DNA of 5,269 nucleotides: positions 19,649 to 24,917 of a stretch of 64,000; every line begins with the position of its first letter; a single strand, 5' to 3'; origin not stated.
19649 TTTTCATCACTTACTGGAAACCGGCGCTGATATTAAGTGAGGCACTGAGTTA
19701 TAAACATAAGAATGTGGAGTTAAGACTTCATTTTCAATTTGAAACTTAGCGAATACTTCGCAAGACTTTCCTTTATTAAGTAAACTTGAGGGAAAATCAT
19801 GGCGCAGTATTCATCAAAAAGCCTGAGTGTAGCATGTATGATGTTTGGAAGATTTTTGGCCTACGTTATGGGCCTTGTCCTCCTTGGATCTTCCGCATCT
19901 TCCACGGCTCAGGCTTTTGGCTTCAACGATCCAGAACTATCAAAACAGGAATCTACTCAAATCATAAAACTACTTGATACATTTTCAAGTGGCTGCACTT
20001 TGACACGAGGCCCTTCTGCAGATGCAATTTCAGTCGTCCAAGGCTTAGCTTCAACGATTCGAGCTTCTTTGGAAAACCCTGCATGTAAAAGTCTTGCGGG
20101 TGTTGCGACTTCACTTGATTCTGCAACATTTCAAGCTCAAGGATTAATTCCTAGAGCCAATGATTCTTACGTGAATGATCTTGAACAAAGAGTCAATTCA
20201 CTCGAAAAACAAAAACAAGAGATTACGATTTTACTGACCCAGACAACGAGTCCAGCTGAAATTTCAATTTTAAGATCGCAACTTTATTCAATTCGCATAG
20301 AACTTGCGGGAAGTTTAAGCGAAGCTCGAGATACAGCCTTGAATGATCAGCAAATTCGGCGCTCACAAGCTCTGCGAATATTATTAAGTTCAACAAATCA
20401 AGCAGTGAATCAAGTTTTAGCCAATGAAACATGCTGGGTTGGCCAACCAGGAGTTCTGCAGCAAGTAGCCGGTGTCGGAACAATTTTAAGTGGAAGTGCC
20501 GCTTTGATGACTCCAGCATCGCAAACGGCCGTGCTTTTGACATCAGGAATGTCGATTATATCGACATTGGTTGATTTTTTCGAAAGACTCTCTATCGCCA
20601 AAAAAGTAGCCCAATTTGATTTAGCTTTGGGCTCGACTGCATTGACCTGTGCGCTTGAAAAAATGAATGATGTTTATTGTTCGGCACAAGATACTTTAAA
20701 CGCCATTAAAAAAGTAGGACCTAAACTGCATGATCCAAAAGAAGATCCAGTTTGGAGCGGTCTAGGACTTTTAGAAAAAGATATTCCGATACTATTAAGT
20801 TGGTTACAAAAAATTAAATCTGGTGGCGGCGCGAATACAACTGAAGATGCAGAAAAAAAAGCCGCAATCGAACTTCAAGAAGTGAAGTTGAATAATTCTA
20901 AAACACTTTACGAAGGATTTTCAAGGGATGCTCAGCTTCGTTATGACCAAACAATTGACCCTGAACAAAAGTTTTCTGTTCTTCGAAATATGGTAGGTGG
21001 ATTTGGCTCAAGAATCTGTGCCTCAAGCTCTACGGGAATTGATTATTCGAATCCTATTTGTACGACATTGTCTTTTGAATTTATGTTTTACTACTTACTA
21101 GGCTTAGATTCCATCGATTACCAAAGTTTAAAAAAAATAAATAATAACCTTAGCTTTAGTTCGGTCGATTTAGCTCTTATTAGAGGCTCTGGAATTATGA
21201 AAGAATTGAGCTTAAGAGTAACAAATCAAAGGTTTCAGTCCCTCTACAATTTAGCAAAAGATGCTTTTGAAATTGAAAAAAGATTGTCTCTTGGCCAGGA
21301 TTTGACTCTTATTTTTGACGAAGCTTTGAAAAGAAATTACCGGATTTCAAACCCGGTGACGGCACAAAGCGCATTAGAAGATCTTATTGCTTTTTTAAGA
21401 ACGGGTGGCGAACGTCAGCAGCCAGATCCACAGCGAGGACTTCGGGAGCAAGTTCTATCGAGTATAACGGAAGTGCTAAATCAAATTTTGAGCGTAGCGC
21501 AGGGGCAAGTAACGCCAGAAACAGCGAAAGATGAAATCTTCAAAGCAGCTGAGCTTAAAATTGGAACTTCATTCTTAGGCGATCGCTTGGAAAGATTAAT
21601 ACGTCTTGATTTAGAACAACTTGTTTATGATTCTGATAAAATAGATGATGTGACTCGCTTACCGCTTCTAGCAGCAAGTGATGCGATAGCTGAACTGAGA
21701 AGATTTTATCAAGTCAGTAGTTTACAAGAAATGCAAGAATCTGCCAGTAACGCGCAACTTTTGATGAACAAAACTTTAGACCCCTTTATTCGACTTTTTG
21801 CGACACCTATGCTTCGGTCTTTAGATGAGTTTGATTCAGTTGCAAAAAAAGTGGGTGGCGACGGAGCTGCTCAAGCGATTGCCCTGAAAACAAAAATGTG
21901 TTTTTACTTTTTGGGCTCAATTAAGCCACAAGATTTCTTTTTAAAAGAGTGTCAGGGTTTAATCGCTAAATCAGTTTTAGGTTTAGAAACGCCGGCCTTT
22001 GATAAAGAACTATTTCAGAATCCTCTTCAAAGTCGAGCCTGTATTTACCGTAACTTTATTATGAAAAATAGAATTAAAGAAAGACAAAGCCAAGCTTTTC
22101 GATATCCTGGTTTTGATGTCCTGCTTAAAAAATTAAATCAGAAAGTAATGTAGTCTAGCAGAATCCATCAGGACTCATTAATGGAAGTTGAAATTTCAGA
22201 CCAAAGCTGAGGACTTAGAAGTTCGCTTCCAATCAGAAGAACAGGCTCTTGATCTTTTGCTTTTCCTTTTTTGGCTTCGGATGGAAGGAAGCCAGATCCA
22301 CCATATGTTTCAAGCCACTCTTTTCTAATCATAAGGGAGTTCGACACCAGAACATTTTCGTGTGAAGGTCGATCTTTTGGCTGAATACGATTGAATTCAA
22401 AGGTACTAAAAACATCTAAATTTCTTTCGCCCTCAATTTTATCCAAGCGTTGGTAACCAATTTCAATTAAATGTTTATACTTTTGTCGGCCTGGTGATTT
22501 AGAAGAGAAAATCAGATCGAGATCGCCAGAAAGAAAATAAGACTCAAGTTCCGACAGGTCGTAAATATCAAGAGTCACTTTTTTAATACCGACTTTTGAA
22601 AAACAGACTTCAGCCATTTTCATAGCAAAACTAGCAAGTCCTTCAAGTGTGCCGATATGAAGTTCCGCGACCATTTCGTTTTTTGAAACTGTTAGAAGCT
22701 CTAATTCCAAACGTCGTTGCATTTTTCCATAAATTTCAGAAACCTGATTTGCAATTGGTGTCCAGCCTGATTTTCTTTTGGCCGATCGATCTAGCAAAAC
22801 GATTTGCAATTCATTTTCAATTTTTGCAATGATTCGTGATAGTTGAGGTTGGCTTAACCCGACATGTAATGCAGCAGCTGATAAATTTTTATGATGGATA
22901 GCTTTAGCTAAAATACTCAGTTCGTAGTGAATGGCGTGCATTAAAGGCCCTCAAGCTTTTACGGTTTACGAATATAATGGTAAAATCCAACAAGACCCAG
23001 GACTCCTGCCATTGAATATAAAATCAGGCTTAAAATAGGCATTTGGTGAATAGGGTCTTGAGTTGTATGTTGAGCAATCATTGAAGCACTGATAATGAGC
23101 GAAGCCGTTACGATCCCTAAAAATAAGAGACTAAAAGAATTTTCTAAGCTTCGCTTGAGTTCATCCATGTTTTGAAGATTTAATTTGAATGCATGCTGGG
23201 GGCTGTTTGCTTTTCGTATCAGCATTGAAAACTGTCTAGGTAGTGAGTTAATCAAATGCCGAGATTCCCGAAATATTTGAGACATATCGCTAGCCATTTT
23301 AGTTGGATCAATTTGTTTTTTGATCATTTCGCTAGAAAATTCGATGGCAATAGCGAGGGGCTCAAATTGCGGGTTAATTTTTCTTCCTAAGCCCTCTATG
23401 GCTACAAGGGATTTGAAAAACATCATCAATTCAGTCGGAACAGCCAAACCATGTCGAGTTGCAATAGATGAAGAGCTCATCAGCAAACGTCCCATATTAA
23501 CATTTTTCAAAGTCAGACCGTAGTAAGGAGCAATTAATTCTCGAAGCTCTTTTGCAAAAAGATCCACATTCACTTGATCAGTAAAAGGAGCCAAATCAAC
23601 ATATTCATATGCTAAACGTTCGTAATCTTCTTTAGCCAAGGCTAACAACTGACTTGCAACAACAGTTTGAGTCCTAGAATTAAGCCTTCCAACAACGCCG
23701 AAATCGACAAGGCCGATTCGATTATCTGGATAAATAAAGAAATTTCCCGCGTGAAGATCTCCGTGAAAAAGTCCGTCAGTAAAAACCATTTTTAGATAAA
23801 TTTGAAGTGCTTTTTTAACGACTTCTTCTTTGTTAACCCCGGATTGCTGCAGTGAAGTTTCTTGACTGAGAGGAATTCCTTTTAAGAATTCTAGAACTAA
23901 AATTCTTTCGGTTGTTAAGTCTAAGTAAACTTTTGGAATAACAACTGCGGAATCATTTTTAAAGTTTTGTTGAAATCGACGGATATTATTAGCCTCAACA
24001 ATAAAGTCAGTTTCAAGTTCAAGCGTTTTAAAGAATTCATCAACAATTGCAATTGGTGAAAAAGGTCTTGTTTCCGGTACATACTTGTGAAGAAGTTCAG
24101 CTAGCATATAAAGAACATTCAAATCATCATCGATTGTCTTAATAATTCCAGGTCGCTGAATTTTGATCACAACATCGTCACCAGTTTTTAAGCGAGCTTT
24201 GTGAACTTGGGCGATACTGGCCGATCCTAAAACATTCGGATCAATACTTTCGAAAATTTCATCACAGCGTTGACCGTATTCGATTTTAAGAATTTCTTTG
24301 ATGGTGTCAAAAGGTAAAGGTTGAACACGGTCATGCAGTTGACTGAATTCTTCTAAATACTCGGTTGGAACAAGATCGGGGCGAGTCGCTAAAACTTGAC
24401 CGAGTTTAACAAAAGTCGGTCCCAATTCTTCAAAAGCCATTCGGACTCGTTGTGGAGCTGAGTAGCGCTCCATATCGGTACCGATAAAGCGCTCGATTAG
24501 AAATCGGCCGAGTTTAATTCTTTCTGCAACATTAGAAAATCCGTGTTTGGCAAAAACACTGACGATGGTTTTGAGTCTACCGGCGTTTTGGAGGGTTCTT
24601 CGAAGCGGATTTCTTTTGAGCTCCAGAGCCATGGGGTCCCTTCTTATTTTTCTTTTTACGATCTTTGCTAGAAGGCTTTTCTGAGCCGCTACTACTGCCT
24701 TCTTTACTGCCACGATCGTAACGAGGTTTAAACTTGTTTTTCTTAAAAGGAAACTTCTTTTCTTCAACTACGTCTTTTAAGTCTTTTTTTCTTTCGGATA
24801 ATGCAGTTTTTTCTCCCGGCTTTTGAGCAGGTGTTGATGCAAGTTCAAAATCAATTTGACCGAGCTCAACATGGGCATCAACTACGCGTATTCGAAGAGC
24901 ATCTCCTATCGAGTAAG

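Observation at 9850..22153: Two ~785-aa Cys-patterned secreted paralogs of unknown function flank the flagellin island in mirror orientation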

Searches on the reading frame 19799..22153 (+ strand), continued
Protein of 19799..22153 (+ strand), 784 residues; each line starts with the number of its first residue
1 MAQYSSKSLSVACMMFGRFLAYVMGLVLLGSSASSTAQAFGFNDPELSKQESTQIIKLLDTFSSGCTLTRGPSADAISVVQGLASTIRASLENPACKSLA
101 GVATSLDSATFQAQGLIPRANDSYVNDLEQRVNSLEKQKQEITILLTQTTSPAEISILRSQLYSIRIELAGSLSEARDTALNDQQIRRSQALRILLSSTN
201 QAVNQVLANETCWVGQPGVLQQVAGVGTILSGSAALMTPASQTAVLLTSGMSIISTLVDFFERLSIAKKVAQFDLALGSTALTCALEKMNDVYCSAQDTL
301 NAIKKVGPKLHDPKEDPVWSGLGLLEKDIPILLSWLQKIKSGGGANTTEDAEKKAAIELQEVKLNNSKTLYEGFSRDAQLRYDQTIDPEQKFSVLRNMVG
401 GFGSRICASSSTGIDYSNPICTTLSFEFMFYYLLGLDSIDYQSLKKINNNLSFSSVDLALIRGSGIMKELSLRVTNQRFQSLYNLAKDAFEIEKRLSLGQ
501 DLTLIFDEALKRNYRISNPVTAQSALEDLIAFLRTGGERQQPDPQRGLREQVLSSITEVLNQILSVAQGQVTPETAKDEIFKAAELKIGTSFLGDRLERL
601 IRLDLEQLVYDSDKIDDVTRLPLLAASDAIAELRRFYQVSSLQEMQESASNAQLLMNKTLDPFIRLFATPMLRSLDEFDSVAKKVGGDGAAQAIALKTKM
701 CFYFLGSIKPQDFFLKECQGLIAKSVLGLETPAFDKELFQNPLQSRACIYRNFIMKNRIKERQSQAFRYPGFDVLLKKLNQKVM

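Call 40: find_homologous_proteins(query=A3, max_evalue=0.01)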
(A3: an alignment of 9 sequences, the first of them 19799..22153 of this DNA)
Query A3 (9 sequences) (784 aa, profile of the alignment): 21 proteins with E <= 0.01 among 8000 candidates.
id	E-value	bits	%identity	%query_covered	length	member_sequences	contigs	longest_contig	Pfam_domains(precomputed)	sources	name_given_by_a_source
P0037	0.0e+0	1367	73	99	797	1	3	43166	-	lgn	-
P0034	0.0e+0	1360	100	100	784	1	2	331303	-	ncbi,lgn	-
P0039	0.0e+0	1340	70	99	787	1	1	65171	-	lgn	-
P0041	0.0e+0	1335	63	96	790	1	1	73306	-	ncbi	-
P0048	0.0e+0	1333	59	94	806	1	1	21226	-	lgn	-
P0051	0.0e+0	1315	58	96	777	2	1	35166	-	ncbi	-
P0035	0.0e+0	1315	79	98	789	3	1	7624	-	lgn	-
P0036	0.0e+0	1314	79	100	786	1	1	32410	-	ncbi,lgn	-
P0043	0.0e+0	1313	58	96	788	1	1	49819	-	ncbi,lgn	ncbi:MAG: hypothetical protein ACK5Y2_03410 [Bdellovibrionales bacterium]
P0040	0.0e+0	1313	71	99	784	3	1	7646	-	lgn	-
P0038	0.0e+0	1284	75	97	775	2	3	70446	-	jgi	jgi:hypothetical protein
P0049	0.0e+0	1284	59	94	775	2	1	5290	-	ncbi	ncbi:MAG: hypothetical protein ACK5V3_03280, partial [Bdellovibrionales bacterium]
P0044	0.0e+0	1264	58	95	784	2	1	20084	-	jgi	-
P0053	0.0e+0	1229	58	96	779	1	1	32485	-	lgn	-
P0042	0.0e+0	1212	60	95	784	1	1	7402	-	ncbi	-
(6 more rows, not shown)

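Call 62: search_solved_structures(query=A2, max_evalue=10)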
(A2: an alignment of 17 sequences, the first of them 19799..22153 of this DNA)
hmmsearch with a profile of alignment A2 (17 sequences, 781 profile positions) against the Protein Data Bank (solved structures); distinct sequences matched with E-value up to 10: 4.
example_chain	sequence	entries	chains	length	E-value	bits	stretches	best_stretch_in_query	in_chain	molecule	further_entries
6raw_5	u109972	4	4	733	0.36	12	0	135-176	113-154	DNA replication licensing factor Mcm5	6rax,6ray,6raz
7am2_BQ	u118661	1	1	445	0.67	11.2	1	44-69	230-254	mL71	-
6emw_A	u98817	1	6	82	0.72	11.1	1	544-615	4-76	ATP-dependent Clp protease ATP-binding subunit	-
5x3y_A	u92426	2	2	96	1.5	10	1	363-422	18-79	RNA-binding protein Musashi homolog 1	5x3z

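Call 66: find_related_loci(query=A3, collection=metagenome_contigs, flank=6000)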
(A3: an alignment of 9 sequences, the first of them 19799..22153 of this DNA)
Query A3 (784 aa) in metagenome_contigs; peptide patterns used: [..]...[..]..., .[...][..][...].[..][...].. (x = any residue, [..] = any of these).
39 stretches matched a pattern; 2 encode a relative of the query (tblastn E <= 1e-3); 2 distinct loci.
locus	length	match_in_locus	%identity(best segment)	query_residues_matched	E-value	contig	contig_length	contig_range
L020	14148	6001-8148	34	39-759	5e-136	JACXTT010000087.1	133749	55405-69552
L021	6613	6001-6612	65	22-222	3e-77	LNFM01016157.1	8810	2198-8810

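Call 67: search_protein_families(library=pfam, proteins=[L016:4860-6311:-, L016:6508-8682:-, L016:8741-9334:-, L016:9459-9830:-, L016:12379-12966:+, L016:13019-13495:-, L016:13506-14675:-, L016:15076-16728:+, L016:16725-18353:+], max_evalue=0.0001)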
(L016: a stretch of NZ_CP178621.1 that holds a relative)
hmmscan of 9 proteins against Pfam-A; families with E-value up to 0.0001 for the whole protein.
L016:4860-6311:- (483 aa): 4 families
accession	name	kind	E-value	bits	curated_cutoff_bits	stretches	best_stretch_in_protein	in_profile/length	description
PF17200.10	sCache_2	-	2e-43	148.4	25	1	44-193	3-153/155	Single Cache domain 2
PF08269.17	dCache_2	-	2.5e-43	148.8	26.5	1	39-191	39-192/298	Cache domain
PF00015.26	MCPsignal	-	9e-36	123.7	34.6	1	286-438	1-167/172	Methyl-accepting chemotaxis protein (MCP) signalling domain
PF17201.10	Cache_3-Cache_2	-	1.7e-07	31.3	27.7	1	105-194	218-298/299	Cache 3/Cache 2 fusion domain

L016:6508-8682:- (724 aa): 0 families

L016:8741-9334:- (197 aa): 1 family
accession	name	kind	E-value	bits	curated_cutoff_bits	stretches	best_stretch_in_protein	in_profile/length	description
PF11948.15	DUF3465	-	1e-23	84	25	1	79-189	13-123/124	Protein of unknown function (DUF3465)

L016:9459-9830:- (123 aa): 0 families

L016:12379-12966:+ (195 aa): 1 family
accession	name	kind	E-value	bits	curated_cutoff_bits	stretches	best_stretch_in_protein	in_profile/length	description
PF11604.15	CusF_Ec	-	1.2e-05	25.5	27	0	136-182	4-58/72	Copper binding periplasmic protein CusF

L016:13019-13495:- (158 aa): 2 families
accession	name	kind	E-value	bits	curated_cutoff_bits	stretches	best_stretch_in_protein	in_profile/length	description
PF01272.25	GreA_GreB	-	4.4e-26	91.1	26.9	1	85-157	4-77/77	Transcription elongation factor, GreA/GreB, C-term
PF03449.20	GreA_GreB_N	-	4.8e-23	81.6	24.5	1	6-75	1-70/71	Transcription elongation factor, N-terminal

L016:13506-14675:- (389 aa): 2 families
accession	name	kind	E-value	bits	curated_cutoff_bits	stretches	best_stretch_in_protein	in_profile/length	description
PF03060.21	NMO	-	1.6e-46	159.7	28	1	13-362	8-328/331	Nitronate monooxygenase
PF00478.31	IMPDH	-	5.3e-08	32.7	25.6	0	197-250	198-250/345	IMP dehydrogenase / GMP reductase domain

L016:15076-16728:+ (550 aa): 5 families
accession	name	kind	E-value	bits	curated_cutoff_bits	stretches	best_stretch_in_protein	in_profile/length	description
PF04773.18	FecR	-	2.8e-06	28.1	24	1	12-109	2-96/97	FecR protein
PF15418.12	DUF4625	-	4.2e-05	24.3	27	0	469-527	68-126/131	Domain of unknown function (DUF4625)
PF06832.18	BiPBP_C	-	5.3e-05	23.5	26.8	0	137-175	8-46/90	Penicillin-Binding Protein C-terminus Family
PF24312.1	Ig-like_POM152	-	6.2e-05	23.7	27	0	378-414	33-69/89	Nucleoporin POM152, Ig-like domain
PF24421.1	Ig_J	-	8.5e-05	23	29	0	479-527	45-96/104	Tip attachment protein J, Ig-like domain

L016:16725-18353:+ (542 aa): 1 family
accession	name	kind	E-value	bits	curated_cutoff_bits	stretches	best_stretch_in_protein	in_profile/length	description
PF24421.1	Ig_J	-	4.8e-09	36.7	29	0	207-291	19-101/104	Tip attachment protein J, Ig-like domain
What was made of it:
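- The HCB337 copy lies in a third context (call 67).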

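Call 69: search_protein_families(library=phrogs, proteins=[window:19799-22153:+], max_evalue=0.01)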
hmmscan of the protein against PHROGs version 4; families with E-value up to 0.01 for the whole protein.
window:19799-22153:+ (784 aa): 0 families

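Call 84: fold_search(model_id=the predicted structure, library=viral)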
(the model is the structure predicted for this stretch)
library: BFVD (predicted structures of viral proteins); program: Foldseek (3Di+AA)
matches with E <= 10: 292; with E <= 0.001: 0
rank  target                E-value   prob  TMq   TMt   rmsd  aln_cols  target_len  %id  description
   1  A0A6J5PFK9            1.2e-02  0.54  0.11  0.10  38.4       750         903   11  Phage tail lysozyme domain-containing protein [uncultured Caudovirales phage]
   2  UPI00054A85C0         1.6e-02  0.15  0.07  0.06  55.5       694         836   13  (no name look-up for this kind of identifier)
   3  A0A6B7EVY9            1.6e-02  0.11  0.06  0.06  61.8       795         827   11  (no name in the UniProt tables at hand)
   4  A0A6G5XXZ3            1.8e-02  0.15  0.07  0.07  57.7       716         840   10  (no name in the UniProt tables at hand)
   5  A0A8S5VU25            1.8e-02  0.13  0.07  0.06  56.9       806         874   11  STRUCTURAL MAINTENANCE OF CHROMOSOMES PROTEIN [Ackermannviridae sp.]
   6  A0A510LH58            2.3e-02  0.33  0.11  0.12  45.2       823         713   10  (no name in the UniProt tables at hand)
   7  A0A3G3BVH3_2          2.4e-02  0.28  0.09  0.06  53.0       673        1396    9  Tail tape measure protein [Bacillus phage vB_BcoS-136]
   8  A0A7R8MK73            2.5e-02  0.21  0.09  0.08  53.5       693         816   12  Uncharacterized protein [Klebsiella phage vB_KvM-Eowyn]
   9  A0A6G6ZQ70            2.5e-02  0.09  0.06  0.06  50.7       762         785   11  (no name in the UniProt tables at hand)
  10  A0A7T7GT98            2.7e-02  0.18  0.09  0.08  52.6       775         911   12  (no name in the UniProt tables at hand)
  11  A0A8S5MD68            3.0e-02  0.28  0.10  0.06  41.2       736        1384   12  Minor tail protein [Siphoviridae sp. cti6f5]
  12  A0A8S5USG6            3.2e-02  0.41  0.13  0.15  29.5       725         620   11  Uncharacterized protein [Myoviridae sp. ctijX18]
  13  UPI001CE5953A         3.3e-02  0.13  0.07  0.07  56.2       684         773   13  (no name look-up for this kind of identifier)
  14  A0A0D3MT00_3          4.5e-02  0.16  0.07  0.06  53.3       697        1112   10  Tail tape measure protein [Lactococcus phage WRP3]
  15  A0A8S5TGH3            4.7e-02  0.09  0.07  0.06  51.1       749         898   11  STRUCTURAL MAINTENANCE OF CHROMOSOMES PROTEIN [Myoviridae sp. ctIty1]
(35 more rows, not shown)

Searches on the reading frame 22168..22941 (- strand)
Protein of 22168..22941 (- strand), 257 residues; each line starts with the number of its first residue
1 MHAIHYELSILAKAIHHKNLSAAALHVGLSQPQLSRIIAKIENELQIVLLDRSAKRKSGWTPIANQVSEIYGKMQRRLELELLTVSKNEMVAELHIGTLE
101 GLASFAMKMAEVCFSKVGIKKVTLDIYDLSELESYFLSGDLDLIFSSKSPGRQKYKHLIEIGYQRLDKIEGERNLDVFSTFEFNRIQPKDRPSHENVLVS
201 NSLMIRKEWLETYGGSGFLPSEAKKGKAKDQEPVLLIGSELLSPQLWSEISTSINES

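Call 65: search_protein_families(library=pfam, proteins=[window:22168-22941:-], max_evalue=0.001)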
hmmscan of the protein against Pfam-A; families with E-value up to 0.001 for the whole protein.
window:22168-22941:- (257 aa): 1 family
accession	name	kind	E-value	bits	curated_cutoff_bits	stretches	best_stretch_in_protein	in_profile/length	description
PF00126.33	HTH_1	-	1e-09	38.6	26.6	1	8-56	4-52/60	Bacterial regulatory helix-turn-helix protein, lysR family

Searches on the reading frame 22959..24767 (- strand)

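Call 65: search_protein_families(library=pfam, proteins=[window:22959-24767:-], max_evalue=0.001)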
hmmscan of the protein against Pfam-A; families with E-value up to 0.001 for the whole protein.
window:22959-24767:- (602 aa): 6 families
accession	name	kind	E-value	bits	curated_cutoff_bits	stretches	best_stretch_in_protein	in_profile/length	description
PF03109.22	ABC1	-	2.5e-75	253.2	22.9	1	143-386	1-241/244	ABC1 atypical kinase-like domain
PF00069.31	Pkinase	-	1.4e-06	28.3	31.7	1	282-370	67-158/263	Protein kinase domain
PF01636.29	APH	-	3.1e-05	24.3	23.2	0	326-357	163-195/239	Phosphotransferase enzyme family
PF01163.29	RIO1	-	5.1e-05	23.4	22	1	273-357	68-149/187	RIO domain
PF06176.17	WaaY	-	0.00017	21.7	20.3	1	236-356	62-178/229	Lipopolysaccharide core biosynthesis protein (WaaY)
PF07714.23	PK_Tyr_Ser-Thr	-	0.00037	20.3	23.1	0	254-372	47-162/258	Protein tyrosine and serine/threonine kinase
